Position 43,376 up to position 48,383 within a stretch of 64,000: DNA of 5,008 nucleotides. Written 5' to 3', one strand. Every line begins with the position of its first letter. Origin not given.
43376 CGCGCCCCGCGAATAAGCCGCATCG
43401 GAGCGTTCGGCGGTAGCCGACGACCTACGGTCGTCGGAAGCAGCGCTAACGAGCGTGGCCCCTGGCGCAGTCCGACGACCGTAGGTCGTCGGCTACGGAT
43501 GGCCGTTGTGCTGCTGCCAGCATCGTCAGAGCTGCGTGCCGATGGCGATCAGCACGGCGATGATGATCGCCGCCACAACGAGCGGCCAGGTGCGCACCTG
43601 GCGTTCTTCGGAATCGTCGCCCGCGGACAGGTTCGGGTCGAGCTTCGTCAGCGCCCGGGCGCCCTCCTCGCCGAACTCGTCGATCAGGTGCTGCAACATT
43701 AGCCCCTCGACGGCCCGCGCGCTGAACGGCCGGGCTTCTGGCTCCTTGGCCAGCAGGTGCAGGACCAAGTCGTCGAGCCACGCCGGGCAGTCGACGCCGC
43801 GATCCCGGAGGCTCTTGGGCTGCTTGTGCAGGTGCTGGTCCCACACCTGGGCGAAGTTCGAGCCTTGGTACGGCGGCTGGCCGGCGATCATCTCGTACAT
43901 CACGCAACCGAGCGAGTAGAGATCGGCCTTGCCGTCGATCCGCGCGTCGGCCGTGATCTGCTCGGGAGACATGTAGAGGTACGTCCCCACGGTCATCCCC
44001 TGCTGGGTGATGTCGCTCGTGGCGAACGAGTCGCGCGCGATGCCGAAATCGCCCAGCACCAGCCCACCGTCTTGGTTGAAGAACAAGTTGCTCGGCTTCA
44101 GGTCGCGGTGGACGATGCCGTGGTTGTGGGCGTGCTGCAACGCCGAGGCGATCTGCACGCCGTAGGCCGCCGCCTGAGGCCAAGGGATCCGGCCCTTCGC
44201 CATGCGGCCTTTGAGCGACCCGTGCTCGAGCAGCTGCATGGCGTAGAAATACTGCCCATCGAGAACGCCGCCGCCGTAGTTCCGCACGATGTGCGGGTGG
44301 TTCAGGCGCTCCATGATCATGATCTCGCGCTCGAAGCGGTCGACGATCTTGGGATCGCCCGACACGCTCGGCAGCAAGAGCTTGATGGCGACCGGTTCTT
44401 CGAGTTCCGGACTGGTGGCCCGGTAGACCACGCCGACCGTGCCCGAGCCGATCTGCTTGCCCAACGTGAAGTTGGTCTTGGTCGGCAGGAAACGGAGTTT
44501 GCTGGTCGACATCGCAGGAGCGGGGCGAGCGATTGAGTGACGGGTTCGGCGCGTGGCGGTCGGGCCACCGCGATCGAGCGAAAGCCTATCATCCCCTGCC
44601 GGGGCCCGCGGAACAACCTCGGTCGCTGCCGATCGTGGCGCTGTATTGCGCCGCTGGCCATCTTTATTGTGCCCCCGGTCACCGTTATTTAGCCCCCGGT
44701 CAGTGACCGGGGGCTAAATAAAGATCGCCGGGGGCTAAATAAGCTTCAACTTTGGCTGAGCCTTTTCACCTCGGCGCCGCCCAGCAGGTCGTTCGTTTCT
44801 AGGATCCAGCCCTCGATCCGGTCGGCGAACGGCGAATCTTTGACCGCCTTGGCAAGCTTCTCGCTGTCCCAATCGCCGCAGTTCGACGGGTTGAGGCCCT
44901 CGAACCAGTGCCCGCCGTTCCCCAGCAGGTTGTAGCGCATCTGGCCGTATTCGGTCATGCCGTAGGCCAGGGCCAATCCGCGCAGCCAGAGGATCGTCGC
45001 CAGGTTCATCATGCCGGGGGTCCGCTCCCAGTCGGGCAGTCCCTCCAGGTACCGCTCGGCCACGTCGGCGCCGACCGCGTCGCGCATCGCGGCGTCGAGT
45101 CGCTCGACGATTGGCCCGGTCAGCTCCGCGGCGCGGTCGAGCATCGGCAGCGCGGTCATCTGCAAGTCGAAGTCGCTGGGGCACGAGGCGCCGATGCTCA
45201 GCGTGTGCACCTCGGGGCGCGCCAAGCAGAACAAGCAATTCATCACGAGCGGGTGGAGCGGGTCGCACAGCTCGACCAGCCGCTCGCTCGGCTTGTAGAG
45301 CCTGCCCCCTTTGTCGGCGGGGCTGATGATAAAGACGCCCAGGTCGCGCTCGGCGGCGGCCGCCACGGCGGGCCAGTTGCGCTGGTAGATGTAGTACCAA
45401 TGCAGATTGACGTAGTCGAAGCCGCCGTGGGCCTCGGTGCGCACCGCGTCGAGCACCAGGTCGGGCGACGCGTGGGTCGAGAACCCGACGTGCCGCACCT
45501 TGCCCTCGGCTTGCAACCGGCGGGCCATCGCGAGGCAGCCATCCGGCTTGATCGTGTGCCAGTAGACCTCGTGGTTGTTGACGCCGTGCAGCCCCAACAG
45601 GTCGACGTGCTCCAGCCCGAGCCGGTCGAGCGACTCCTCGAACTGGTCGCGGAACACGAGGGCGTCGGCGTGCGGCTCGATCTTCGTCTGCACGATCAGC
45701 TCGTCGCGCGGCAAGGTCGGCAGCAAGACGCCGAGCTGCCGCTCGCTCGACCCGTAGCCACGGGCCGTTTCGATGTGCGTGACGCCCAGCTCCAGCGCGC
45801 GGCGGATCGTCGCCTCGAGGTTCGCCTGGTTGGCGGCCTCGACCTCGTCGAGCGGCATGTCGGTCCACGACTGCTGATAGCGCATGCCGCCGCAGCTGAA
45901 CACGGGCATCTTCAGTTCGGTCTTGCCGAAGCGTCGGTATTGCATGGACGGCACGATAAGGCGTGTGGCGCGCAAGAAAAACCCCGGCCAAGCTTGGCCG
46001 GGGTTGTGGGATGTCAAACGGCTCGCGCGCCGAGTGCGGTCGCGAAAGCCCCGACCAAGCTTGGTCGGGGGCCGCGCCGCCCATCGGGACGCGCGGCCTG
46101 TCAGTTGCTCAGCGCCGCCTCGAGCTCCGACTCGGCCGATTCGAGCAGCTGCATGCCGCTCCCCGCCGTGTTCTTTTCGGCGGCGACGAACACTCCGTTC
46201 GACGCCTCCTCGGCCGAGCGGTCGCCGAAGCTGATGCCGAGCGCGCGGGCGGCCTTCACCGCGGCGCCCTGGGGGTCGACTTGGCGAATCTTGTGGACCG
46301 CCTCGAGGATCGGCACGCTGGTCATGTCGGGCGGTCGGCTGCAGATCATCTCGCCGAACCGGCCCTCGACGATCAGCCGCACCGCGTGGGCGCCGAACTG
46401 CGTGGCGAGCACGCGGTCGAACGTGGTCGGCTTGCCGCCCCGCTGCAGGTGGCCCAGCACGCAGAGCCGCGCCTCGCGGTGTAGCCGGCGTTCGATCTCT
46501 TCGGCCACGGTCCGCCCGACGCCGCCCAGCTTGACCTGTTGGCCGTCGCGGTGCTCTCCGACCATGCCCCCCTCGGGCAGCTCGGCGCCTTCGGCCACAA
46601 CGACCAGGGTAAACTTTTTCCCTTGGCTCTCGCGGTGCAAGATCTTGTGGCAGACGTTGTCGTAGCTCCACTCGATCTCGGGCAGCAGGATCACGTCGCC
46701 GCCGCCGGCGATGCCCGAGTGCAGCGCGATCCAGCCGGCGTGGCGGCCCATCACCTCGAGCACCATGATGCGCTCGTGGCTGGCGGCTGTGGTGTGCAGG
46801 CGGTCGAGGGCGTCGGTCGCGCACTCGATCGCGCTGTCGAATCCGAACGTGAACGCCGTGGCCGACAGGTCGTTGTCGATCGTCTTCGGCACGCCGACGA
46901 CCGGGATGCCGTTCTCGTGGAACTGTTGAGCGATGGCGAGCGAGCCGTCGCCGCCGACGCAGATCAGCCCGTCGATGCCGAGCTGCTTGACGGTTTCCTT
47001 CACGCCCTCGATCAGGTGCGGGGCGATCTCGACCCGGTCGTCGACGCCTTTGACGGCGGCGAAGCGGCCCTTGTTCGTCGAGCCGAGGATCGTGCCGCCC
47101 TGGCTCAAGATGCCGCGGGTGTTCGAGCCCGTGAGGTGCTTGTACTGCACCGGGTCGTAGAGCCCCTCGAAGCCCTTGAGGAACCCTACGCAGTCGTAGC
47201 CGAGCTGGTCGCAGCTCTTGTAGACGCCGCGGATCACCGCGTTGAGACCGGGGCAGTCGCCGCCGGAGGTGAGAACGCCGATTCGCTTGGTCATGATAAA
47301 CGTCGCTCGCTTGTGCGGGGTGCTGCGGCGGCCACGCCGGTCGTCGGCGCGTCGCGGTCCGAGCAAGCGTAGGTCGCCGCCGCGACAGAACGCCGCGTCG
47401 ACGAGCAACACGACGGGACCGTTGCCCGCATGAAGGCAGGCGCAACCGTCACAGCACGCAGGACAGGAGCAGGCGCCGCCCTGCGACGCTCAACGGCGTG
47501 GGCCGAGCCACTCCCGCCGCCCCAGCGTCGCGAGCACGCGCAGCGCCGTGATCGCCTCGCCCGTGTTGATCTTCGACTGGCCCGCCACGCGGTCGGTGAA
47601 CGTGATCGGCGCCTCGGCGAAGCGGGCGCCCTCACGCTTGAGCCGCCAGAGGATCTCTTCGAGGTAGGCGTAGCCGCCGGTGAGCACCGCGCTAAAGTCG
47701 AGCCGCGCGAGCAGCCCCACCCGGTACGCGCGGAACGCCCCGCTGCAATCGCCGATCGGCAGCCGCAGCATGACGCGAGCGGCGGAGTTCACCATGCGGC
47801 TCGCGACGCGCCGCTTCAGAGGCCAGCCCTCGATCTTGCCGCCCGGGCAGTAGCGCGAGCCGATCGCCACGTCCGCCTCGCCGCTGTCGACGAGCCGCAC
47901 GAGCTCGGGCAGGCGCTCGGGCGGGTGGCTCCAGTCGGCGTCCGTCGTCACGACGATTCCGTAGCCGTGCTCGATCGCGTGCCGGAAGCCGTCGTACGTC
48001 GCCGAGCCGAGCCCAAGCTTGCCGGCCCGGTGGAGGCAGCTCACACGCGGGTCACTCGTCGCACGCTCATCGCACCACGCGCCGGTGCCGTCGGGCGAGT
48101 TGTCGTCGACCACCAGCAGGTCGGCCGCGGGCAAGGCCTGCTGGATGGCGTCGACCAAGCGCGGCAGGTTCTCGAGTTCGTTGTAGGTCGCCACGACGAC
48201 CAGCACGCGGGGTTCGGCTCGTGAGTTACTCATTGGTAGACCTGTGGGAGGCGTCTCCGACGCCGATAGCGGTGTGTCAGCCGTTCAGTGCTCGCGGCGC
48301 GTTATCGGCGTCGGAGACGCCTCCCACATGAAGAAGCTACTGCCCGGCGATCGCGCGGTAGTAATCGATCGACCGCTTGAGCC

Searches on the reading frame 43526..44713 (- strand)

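Call 8: search_protein_families(library=pfam, proteins=[window:43526-44713:-], max_evalue=0.01)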
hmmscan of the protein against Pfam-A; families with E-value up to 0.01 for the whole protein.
window:43526-44713:- (395 aa): 5 families
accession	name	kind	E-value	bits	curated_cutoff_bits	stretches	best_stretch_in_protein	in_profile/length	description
PF00069.31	Pkinase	-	2.9e-49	168.3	31.7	1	83-333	2-256/263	Protein kinase domain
PF07714.23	PK_Tyr_Ser-Thr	-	8.5e-38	130.6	23.1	1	83-332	2-252/258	Protein tyrosine and serine/threonine kinase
PF03109.22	ABC1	-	5.2e-07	29.5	22.9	1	188-228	176-216/244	ABC1 atypical kinase-like domain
PF14531.12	Kinase-like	-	0.00013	21.8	25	1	186-224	152-190/289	Kinase-like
PF01636.29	APH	-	0.00087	19.6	23.2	1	194-235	161-206/239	Phosphotransferase enzyme family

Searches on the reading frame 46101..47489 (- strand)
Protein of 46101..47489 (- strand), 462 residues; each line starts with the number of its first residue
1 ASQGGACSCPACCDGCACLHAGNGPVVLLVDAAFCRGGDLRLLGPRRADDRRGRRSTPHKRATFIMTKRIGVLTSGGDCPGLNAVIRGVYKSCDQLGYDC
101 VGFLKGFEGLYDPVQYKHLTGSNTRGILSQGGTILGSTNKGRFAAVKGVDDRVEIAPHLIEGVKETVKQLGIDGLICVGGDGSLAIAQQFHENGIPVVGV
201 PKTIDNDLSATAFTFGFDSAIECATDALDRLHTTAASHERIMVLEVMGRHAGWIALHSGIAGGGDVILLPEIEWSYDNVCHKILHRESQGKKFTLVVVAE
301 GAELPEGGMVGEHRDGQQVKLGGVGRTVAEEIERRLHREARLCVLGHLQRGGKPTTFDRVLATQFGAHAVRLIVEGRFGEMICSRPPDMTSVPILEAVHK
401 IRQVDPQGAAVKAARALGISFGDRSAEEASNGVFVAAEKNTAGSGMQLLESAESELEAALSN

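Call 8: search_protein_families(library=pfam, proteins=[window:46101-47489:-], max_evalue=0.01)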
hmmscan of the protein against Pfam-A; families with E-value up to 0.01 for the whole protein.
window:46101-47489:- (462 aa): 2 families
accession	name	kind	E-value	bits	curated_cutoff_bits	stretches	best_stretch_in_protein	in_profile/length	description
PF00365.25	PFK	-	2.2e-101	339.3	30.9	1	69-373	1-277/277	Phosphofructokinase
PF01513.26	NAD_kinase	-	0.0012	19.6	25.5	1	166-201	67-103/130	ATP-NAD kinase N-terminal domain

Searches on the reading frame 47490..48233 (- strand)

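Call 8: search_protein_families(library=pfam, proteins=[window:47490-48233:-], max_evalue=0.01)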
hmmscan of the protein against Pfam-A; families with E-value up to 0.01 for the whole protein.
window:47490-48233:- (247 aa): 2 families
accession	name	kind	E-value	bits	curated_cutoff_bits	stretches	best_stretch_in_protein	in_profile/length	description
PF00535.33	Glycos_transf_2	-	3.4e-30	105.6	23.3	1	12-176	2-165/168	Glycosyl transferase family 2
PF13641.12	Glyco_tranf_2_3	-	1.5e-06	28.9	27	1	8-126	1-122/230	Glycosyltransferase like family 2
